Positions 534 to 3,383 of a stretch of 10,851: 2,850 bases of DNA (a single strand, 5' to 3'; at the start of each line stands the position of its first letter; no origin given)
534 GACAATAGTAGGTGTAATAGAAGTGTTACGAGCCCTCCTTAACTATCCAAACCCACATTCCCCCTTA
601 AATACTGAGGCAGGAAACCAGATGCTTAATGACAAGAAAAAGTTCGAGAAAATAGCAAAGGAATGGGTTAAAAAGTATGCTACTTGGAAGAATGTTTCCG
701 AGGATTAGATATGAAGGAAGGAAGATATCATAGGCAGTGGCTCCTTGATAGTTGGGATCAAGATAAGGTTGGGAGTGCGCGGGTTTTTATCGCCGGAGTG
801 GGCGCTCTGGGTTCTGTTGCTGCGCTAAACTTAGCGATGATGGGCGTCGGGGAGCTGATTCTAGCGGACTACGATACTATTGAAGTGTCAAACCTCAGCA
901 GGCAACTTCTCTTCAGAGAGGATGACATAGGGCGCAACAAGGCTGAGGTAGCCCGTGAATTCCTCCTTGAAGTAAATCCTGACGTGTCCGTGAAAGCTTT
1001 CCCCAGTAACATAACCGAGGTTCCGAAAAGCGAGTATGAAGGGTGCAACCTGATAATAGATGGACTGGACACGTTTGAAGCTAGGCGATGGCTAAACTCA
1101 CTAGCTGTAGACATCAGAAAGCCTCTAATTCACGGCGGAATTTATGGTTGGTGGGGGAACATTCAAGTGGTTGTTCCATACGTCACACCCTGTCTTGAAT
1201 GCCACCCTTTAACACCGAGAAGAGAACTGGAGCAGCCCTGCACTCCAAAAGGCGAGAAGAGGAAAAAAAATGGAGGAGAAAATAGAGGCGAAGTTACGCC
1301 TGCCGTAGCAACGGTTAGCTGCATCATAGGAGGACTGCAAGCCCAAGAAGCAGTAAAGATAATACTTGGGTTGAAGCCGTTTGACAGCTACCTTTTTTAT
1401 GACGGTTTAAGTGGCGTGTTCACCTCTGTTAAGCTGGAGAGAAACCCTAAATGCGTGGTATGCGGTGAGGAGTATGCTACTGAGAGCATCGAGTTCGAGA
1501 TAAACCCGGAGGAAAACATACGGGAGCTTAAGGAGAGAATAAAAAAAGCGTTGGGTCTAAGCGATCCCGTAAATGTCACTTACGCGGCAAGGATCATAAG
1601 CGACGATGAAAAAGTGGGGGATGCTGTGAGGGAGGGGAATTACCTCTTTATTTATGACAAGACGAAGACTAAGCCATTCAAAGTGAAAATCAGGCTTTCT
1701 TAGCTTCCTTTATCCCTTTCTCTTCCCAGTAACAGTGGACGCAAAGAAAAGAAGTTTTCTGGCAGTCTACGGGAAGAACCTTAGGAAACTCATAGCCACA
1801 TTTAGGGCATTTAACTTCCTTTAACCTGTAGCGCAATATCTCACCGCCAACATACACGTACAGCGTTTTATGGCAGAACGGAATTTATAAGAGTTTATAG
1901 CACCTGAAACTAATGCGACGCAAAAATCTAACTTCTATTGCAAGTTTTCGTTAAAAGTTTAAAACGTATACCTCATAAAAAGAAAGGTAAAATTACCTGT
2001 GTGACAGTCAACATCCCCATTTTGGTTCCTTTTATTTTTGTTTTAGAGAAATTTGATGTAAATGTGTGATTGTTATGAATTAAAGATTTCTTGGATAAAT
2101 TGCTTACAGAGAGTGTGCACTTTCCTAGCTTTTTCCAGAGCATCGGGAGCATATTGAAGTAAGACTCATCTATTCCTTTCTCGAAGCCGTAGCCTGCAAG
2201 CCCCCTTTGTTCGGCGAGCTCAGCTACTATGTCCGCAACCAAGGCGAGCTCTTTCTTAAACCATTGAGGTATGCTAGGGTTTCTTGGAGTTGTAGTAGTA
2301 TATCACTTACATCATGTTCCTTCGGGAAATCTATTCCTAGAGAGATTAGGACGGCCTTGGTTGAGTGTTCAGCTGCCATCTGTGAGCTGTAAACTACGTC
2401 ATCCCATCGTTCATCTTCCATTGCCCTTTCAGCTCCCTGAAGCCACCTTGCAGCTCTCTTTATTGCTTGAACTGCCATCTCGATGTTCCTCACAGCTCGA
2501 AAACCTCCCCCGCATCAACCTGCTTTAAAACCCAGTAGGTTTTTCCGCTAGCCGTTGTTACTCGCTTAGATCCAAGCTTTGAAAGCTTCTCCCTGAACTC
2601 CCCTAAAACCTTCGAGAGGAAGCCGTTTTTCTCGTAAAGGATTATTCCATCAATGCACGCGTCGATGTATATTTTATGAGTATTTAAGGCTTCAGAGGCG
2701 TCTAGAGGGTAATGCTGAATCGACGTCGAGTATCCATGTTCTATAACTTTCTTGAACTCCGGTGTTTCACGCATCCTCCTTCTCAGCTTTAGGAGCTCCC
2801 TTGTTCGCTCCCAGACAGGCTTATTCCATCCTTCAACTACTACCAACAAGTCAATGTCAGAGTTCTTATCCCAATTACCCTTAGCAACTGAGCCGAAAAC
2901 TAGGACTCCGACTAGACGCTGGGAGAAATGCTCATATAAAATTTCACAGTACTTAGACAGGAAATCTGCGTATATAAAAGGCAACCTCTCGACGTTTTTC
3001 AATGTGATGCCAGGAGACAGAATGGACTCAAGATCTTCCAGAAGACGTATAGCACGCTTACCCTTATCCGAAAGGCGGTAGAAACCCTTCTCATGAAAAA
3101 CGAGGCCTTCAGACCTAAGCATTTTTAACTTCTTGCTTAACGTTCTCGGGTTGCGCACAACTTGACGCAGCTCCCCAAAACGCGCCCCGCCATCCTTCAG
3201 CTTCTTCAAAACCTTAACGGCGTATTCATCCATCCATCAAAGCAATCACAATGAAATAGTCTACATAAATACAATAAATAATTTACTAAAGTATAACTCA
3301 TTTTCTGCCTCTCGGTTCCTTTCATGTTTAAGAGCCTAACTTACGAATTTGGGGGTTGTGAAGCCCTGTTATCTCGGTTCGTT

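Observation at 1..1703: Eukaryote-like ubiquitin-E2-E1 operon in an archaeon, with no E3 or JAB gene downstream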

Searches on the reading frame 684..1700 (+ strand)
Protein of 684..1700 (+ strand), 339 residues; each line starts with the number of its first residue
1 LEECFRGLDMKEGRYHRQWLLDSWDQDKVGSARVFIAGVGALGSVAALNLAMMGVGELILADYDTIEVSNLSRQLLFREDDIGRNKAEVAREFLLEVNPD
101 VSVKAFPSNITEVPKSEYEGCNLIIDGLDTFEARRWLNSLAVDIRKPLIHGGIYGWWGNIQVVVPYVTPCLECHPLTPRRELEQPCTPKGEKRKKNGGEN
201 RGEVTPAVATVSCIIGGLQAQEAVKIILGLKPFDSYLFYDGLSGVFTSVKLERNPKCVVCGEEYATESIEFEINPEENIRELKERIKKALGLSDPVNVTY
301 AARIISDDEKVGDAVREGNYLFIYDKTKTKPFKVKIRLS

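Call 3: search_protein_families(library=pfam, proteins=[window:684-1700:+], max_evalue=0.01)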
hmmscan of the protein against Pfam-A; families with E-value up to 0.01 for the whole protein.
window:684-1700:+ (339 aa): 2 families
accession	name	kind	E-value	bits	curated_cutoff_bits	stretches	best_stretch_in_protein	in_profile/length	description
PF00899.27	ThiF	-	4.6e-65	219.5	28.1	1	22-258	11-237/238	ThiF family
PF00240.29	ubiquitin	-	0.004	17.3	25.4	0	267-315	9-59/72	Ubiquitin family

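Call 4: search_protein_families(library=ncbifam, proteins=[window:684-1700:+], max_evalue=0.01)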
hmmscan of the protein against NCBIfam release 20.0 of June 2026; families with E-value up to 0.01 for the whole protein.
window:684-1700:+ (339 aa): 22 families
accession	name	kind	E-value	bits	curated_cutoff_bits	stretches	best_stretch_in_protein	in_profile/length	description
NF006444.0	PRK08762.1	equivalog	9.8e-46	156.1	449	1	11-266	124-373/387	molybdopterin-synthase adenylyltransferase MoeB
TIGR02356.1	adenyl_thiF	equivalog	4.4e-43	147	275.25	1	14-226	1-202/203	thiazole biosynthesis adenylyltransferase ThiF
NF004281.0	PRK05690.1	subfamily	7e-41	140.1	266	1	12-261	10-249/250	molybdopterin-synthase adenylyltransferase MoeB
NF047750.1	SAMPActivE1UbaA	equivalog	2.1e-34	119.1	450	1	14-270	12-257/270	SAMP-activating enzyme E1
NF006204.0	PRK08328.1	equivalog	1.9e-32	112.7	339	1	13-230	8-208/231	hypothetical protein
TIGR02355.1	moeB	equivalog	2.9e-32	112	376.55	2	14-173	4-168/240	molybdopterin-synthase adenylyltransferase MoeB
NF005902.0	PRK07878.1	equivalog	5.2e-31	107.9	647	1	25-271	36-269/392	adenylyltransferase/sulfurtransferase MoeZ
TIGR01408.1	Ube1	subfamily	7.1e-31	106.8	750.05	1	25-181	413-579/1008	ubiquitin-activating enzyme E1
NF009123.0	PRK12475.1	subfamily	2.2e-30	106.1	510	1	13-272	3-255/338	MoeB/ThiF family adenylyltransferase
NF004111.0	PRK05600.1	equivalog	1.8e-28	99.7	437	1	22-162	29-173/371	ThiF family adenylyltransferase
NF005646.0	PRK07411.1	equivalog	1.1e-26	93.9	633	1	25-260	32-255/390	molybdopterin-synthase adenylyltransferase MoeB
NF006077.0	PRK08223.1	equivalog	2.1e-25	89.3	266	1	21-135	18-135/296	hypothetical protein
NF006395.0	PRK08644.1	equivalog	6.1e-25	88.1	159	1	26-157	25-159/215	sulfur carrier protein ThiS adenylyltransferase ThiF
TIGR02354.1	thiF_fam2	equivalog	1.2e-21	77.5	152.2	1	27-136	17-126/200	thiamine biosynthesis protein ThiF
NF011424.0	PRK14851.1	subfamily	8.4e-21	73.6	1170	1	20-165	32-180/679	hypothetical protein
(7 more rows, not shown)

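Call 27: search_solved_structures(query=window:711-1700:+, max_evalue=1e-10, show_alignments=1)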
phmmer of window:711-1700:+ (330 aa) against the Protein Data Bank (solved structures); distinct sequences matched with E-value up to 1e-10: 63 (the best 60 are shown).
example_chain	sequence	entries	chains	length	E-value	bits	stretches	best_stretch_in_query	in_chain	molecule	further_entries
9mc4_A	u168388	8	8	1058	3.4e-40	141.3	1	3-173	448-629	Ubiquitin-like modifier-activating enzyme 1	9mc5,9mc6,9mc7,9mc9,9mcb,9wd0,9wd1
6dc6_A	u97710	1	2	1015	5e-40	140.7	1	3-165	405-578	Ubiquitin-like modifier-activating enzyme 1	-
8se9_A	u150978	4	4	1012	3.1e-37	131.5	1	14-163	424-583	Ubiquitin-like modifier-activating enzyme 7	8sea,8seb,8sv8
8oif_A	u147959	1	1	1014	3.2e-37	131.5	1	14-163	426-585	Ubiquitin-like modifier-activating enzyme 7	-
9jtc_A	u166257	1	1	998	5.2e-37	130.8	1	16-162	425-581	UBA7 protein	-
4ii2_A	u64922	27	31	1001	2.8e-36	128.4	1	13-166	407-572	Ubiquitin-activating enzyme E1 1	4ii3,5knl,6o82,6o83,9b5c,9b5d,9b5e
5um6_A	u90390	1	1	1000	4.3e-36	127.8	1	13-161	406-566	Ubiquitin-activating enzyme E1 1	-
5tr4_A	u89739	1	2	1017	5.2e-36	127.5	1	5-171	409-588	Ubiquitin-activating enzyme E1 1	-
3cmm_A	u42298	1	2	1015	6.2e-36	127.3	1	5-171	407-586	Ubiquitin-activating enzyme E1 1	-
6nya_A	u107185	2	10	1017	6.3e-36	127.2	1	5-171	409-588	Ubiquitin-activating enzyme E1 1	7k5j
5l6h_A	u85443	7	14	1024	6.5e-36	127.2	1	5-171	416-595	Ubiquitin-activating enzyme E1 1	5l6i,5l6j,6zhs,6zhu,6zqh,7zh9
4nnj_A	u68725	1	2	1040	7.1e-36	127.1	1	5-171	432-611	Ubiquitin-activating enzyme E1 1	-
6zht_C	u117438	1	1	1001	1.3e-34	122.9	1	5-171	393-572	Ubiquitin-activating enzyme E1 1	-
1zud_1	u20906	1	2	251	3.5e-33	118.2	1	5-254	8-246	Adenylyltransferase thiF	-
1zfn_A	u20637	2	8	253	3.6e-33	118.2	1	5-254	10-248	Adenylyltransferase thiF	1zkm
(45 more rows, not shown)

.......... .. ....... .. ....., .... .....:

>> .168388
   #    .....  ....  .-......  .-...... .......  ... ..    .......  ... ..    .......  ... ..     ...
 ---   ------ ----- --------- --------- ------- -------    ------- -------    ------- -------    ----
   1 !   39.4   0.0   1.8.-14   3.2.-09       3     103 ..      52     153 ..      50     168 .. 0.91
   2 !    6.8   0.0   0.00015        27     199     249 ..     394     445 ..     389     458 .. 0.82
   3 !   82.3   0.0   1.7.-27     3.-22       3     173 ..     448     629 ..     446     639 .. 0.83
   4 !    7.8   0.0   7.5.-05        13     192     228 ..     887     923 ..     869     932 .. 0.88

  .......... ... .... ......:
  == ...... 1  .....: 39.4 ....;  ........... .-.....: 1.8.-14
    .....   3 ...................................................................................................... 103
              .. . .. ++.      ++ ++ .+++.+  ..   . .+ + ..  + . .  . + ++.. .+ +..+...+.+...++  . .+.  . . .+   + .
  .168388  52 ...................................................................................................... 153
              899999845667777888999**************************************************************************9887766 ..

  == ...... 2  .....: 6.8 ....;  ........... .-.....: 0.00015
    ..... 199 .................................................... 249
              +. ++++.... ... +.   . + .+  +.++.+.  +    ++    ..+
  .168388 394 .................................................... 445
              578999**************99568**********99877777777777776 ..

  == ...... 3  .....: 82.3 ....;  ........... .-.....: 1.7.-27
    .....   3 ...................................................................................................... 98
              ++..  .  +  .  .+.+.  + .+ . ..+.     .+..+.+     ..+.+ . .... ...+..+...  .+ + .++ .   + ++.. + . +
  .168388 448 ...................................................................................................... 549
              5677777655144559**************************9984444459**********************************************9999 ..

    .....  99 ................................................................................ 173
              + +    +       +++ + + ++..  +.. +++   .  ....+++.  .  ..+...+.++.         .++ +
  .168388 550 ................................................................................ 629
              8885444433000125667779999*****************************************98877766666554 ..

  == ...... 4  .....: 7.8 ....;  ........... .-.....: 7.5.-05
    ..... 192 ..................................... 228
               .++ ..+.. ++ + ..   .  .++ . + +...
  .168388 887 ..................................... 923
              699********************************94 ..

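Call 40: find_homologous_proteins(query=window:711-1700:+, max_evalue=1e-10)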
Query window:711-1700:+ (330 aa): 296 proteins with E <= 1e-10 among 2326 candidates; the best 120 are listed. Only proteins of 181 to 578 residues were searched: fused or split forms outside these lengths cannot appear, so this answer is no evidence that the protein stands alone or is whole; lengths 'longer' or 'shorter' looks for them.
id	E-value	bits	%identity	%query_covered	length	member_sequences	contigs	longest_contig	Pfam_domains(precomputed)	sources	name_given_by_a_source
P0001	1.8e-220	749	100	100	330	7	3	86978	PF00899.28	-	-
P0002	5.1e-193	658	87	100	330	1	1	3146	PF00899.28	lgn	-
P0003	1.2e-171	588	77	100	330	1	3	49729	PF00899.28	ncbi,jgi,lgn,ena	-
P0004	9.7e-163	559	71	99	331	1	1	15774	PF00899.28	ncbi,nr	ncbi:MAG: ThiF family adenylyltransferase [Candidatus Freyarchaeota archaeon]|nr:ThiF family adenyly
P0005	1.3e-162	559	71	99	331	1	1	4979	PF00899.28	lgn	-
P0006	2.4e-149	515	65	100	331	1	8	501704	PF00899.28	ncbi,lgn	ncbi:MAG: ThiF family adenylyltransferase [Candidatus Jordarchaeales archaeon]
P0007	2.1e-142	492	63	100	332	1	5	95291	PF00899.28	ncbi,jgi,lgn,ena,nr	ncbi:MAG: ThiF family adenylyltransferase [Candidatus Freyarchaeota archaeon]|nr:ThiF family adenyly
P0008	3.7e-116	406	53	99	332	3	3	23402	PF00899.28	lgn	-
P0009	1.8e-114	400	53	99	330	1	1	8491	PF00899.28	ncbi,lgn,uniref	ncbi:MAG: HesA/MoeB/ThiF family protein [Candidatus Jordarchaeum sp.]|uniref:HesA/MoeB/ThiF family p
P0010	1.8e-114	400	53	99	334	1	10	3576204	PF00899.28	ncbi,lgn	ncbi:MAG: ThiF family adenylyltransferase [Candidatus Freyarchaeum deiterrae]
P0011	2.4e-114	400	52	99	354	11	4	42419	PF00899.28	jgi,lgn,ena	-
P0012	1.6e-113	397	53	99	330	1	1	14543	PF00899.28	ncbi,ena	-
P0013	2.5e-113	397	53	99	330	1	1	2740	PF00899.28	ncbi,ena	-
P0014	2.1e-111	390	52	99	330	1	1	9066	PF00899.28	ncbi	ncbi:MAG: ThiF family adenylyltransferase [Candidatus Freyarchaeota archaeon]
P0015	1.2e-110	388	52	97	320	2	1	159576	PF00899.28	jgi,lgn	-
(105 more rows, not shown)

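Call 51: search_protein_representatives(protein=window:711-1700:+)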
Query: 330 residues. Proteins with E-value up to 0.001 (for the whole library): 31171; up to 1e-10: 12336; up to 1e-30: 255. The best 150 are listed.
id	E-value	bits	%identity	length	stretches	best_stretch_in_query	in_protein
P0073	4.1e-98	344.8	51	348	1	5-327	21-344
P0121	5.4e-91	321.4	46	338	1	3-329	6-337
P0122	5.4e-77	275.4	43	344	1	4-326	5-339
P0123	3.6e-76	272.7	41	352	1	3-327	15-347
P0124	4.2e-76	272.5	46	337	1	4-288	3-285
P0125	1.6e-74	267.3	38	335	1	2-328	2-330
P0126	9.1e-71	254.9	44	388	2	5-180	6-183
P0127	9.6e-69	248.3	45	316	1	4-273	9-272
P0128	1.9e-64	234.1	41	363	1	2-328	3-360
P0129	2.0e-64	234.1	59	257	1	5-183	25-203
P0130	2.1e-63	230.7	44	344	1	4-308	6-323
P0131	1.7e-62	227.8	38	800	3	15-183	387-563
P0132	3.3e-62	226.8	41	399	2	5-185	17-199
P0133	4.4e-60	219.8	42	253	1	79-328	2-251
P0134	6.2e-59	216.1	42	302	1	1-282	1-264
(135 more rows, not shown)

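Call 53: predict_structure(alignment_id=A1)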
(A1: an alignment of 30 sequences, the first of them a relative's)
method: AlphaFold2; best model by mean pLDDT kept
length: 330 residues; sequences in the alignment: 30
mean_pLDDT: 84.0   pTM: 0.73
mean pLDDT of the five models: 84.0, 83.0, 81.7, 81.3, 79.0
residues with pLDDT >= 90: 147; 70-90: 130; 50-70: 31; < 50: 22
segments of 3 or more residues with pLDDT < 50: 1-3, 176-181, 187-197
pLDDT, mean of each block of 10 residues (from residue 1): 55 78 97 95 96 93 85 96 96 97 94 95 88 94 85 92 72 50 46 47 92 95 89 85 86 76 89 90 85 85 84 82 83
secondary structure, 60 per line:
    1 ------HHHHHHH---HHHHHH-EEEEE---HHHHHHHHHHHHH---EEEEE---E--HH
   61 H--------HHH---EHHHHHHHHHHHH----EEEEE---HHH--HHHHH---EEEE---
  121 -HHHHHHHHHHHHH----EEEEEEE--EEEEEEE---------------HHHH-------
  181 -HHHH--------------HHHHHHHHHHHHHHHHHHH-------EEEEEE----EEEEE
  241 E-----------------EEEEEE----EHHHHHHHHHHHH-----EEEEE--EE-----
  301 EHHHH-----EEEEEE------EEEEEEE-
elements in order: H7-13 H17-22 E24-28 H32-44 E48-52 H77-88 E93-97 H106-110 E114-117 H122-134 E139-145 E148-154 H170-173 H182-185 H200-218 E226-231 E236-241 E259-264 H270-281 E287-291 H302-305 E311-316 E323-329

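Call 87: search_protein_families(library=padloc, proteins=[window:711-1700:+], max_evalue=0.001)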
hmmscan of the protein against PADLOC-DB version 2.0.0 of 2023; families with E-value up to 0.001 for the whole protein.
window:711-1700:+ (330 aa): 33 families (the best 25 are shown)
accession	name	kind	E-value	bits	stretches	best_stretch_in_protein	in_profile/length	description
PDLC00829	E1-E2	-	6.5e-20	69.6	1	9-165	158-319/426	E1-E2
PDLC00836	E1-E2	-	1e-18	65.3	1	16-148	335-468/602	E1-E2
PDLC00855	E1-E2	-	1.2e-18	65.5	1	17-192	297-477/579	E1-E2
PDLC00832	E1-E2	-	1.3e-15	54.6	1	17-103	333-418/588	E1-E2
PDLC00848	E1-E2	-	4.7e-15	52.9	1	18-117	370-471/607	E1-E2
PDLC00851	E1-E2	-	7.1e-14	49.5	1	19-103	237-319/491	E1-E2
PDLC00828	E1-E2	-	8.6e-14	49.6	1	10-103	163-255/431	E1-E2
PDLC00837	E1-E2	-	9.1e-14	49.1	1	17-133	320-442/593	E1-E2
PDLC00854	E1-E2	-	2.3e-13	47.9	1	15-141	354-487/605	E1-E2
PDLC00856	E1-E2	-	3.2e-13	47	1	22-129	322-430/573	E1-E2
PDLC00839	E1-E2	-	7.3e-13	45.6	1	18-117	366-467/602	E1-E2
PDLC00847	E1-E2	-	8.5e-13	45.5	1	16-145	280-410/523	E1-E2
PDLC00857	E1-E2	-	1.5e-12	44.8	1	23-139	347-462/589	E1-E2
PDLC00840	E1-E2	-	1.8e-11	41.7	1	18-138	209-332/458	E1-E2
PDLC00850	E1-E2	-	3.7e-11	40.2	1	22-109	314-400/566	E1-E2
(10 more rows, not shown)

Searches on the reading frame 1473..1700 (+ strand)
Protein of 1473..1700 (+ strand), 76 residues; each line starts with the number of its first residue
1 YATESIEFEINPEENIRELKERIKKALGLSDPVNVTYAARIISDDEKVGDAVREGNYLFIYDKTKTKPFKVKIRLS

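Call 33: search_protein_families(library=pfam, proteins=[window:1473-1700:+], max_evalue=0.05)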
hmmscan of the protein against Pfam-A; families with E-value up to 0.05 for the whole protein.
window:1473-1700:+ (76 aa): 3 families
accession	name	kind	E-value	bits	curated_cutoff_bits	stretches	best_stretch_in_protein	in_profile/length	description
PF00240.29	ubiquitin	-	0.00039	20.6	25.4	1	4-55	9-62/72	Ubiquitin family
PF14533.12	USP7_C2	-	0.0076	16.4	29.4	1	7-56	132-182/204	Ubiquitin-specific protease C-terminal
PF12152.13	eIF_4G1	-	0.031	14.8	27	1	13-63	9-55/70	Eukaryotic translation initiation factor 4G1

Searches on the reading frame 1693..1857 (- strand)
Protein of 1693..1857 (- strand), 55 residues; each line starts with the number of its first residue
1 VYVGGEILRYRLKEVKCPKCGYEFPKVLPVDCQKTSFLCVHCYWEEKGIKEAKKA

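Call 3: search_protein_families(library=pfam, proteins=[window:1693-1857:-], max_evalue=0.01)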
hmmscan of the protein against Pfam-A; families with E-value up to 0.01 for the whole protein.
window:1693-1857:- (55 aa): 1 family
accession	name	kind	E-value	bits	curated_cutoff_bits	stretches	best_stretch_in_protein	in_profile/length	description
PF23903.1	Phage_zn_bind_2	-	0.0031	17.8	27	1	9-22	26-39/44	Phage zinc binding domain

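Call 4: search_protein_families(library=ncbifam, proteins=[window:1693-1857:-], max_evalue=0.01)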
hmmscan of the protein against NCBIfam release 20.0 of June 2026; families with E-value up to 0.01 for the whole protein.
window:1693-1857:- (55 aa): 1 family
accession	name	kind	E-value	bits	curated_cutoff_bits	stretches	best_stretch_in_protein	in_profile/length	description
NF041374.1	GDCCVxC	domain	0.0081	16.4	40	1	15-43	3-31/58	GDCCVxC domain-containing (seleno)protein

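Call 87: search_protein_families(library=padloc, proteins=[window:1693-1857:-], max_evalue=0.001)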
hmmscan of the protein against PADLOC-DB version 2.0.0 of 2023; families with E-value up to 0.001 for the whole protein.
window:1693-1857:- (55 aa): 0 families

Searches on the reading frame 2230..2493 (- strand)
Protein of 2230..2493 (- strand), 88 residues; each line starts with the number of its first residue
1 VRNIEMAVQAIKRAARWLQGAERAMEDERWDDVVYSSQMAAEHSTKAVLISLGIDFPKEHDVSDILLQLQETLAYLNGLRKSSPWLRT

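Call 3: search_protein_families(library=pfam, proteins=[window:2230-2493:-], max_evalue=0.01)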
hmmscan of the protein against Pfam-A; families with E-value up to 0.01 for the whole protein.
window:2230-2493:- (88 aa): 1 family
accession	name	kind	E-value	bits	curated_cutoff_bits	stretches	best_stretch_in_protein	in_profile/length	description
PF05168.19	HEPN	-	3.5e-15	56.6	22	1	10-79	4-73/117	HEPN domain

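Call 4: search_protein_families(library=ncbifam, proteins=[window:2230-2493:-], max_evalue=0.01)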
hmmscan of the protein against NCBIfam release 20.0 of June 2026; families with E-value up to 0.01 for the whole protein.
window:2230-2493:- (88 aa): 0 families

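Call 87: search_protein_families(library=padloc, proteins=[window:2230-2493:-], max_evalue=0.001)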
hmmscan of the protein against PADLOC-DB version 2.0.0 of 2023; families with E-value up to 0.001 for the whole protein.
window:2230-2493:- (88 aa): 0 families

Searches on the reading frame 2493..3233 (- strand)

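Call 3: search_protein_families(library=pfam, proteins=[window:2493-3233:-], max_evalue=0.01)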
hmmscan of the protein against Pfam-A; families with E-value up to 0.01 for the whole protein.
window:2493-3233:- (247 aa): 5 families
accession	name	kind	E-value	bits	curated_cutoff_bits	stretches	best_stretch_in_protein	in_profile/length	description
PF01909.29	NTP_transf_2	-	2.1e-10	41.3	21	1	97-146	6-53/93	Nucleotidyltransferase domain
PF18765.7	Polbeta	-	1.4e-07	32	26.9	1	106-157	12-58/93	Polymerase beta, Nucleotidyltransferase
PF22600.2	MTPAP-like_central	-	0.00019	22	27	1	107-163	39-96/139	Poly(A) RNA polymerase, mitochondrial-like, central palm domain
PF01638.23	HxlR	-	0.00042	20.5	20.8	1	6-68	8-79/91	HxlR-like helix-turn-helix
PF14947.12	HTH_45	-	0.0012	19.2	25.5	1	28-71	32-75/77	Winged helix-turn-helix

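Call 4: search_protein_families(library=ncbifam, proteins=[window:2493-3233:-], max_evalue=0.01)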
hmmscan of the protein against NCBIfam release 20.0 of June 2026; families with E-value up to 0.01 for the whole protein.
window:2493-3233:- (247 aa): 8 families
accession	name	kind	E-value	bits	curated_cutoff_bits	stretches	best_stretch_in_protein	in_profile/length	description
NF012212.1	ANT_9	subfamily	4.8e-07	29.3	340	1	94-147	8-58/249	aminoglycoside nucleotidyltransferase ANT(9)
NF047752.1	MntA_antitoxin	equivalog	1e-05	25.4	60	1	107-150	7-45/106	type VII toxin-antitoxin system MntA family adenylyltransferase antitoxin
NF010309.0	PRK13746.1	subfamily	8e-05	22.1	193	1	92-134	13-55/263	aminoglycoside adenylyltransferase family protein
NF051895.1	anti_phage_HalB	equivalog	0.00017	21.3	190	1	111-135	3-27/211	anti-phage Hailong system nucleotidyltransferase HalB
NF012157.0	ANT_3pp_I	equivalog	0.00081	18.7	375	1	91-134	6-49/256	AadA family aminoglycoside 3''-O-nucleotidyltransferase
NF033788.1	HTH_metalloreg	subfamily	0.0069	16.2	55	0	2-49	10-59/77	metalloregulator ArsR/SmtB family transcription factor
NF051468.1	ANT_AadA37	exception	0.0085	15.1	550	0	85-134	9-58/265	ANT(3'')-I family aminoglycoside nucleotidyltransferase AadA37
NF053610.1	Sso10a_fam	subfamily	0.0094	16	60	0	30-61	32-63/64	Sso10a family chromatin protein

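Call 87: search_protein_families(library=padloc, proteins=[window:2493-3233:-], max_evalue=0.001)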
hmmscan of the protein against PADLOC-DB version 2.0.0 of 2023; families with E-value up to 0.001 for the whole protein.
window:2493-3233:- (247 aa): 9 families
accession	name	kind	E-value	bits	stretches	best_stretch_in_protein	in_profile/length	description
PDLC04903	PDC-S09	-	2.1e-10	38.9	1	92-144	11-63/108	-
PDLC04368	PDC-M05A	-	1.5e-07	29.4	1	102-134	102-134/201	-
PDLC04902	PDC-S09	-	1.6e-07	29.5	1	108-143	22-57/97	-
PDLC04904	PDC-S09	-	1.8e-07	29.3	1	109-136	27-54/104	-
PDLC04907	PDC-S09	-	3.9e-06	25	1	106-147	26-67/114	-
PDLC04906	PDC-S09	-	6.3e-06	24.5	1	91-135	10-52/98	-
PDLC01879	CARF3--CARF_TM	-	3e-05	21.8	1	4-66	157-221/222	-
PDLC04778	PDC-M70A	-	6.7e-05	20.4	1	100-139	41-79/355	-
PDLC04905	PDC-S09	-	9.2e-05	20.7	1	110-137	24-52/101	-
